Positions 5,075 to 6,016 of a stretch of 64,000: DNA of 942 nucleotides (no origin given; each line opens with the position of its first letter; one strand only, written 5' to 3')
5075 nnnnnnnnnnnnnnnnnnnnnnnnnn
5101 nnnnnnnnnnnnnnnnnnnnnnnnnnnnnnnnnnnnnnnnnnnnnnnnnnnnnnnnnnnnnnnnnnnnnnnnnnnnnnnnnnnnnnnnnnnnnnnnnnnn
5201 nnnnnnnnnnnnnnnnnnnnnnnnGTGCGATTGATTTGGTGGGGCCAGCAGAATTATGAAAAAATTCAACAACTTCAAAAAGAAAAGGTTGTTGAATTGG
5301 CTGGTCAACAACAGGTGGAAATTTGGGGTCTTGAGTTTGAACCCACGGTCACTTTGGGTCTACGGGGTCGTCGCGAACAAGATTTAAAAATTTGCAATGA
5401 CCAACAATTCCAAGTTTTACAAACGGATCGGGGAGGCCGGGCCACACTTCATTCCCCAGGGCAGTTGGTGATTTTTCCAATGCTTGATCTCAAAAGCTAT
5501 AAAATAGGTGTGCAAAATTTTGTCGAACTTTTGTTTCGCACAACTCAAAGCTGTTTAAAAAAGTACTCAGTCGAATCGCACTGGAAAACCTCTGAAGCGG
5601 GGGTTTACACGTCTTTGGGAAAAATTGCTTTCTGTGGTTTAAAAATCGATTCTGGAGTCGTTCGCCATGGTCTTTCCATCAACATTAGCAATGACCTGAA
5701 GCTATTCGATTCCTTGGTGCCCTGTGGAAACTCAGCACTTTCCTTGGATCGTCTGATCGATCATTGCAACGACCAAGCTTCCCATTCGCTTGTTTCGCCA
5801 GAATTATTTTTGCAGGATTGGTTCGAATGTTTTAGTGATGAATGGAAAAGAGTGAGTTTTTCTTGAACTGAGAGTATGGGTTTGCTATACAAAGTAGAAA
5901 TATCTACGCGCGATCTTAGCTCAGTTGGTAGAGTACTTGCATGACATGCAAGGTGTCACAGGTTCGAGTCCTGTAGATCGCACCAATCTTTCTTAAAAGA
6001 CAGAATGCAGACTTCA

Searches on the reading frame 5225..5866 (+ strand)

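Call 96: search_protein_families(library=pfam, proteins=[window:5225-5866:+], max_evalue=0.00001)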
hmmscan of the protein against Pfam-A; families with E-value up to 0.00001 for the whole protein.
window:5225-5866:+ (213 aa): 1 family
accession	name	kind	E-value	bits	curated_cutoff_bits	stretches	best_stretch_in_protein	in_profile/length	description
PF21948.1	LplA-B_cat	-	7e-21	75.5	27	1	24-180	15-181/200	Lipoyl protein ligase A/B catalytic domain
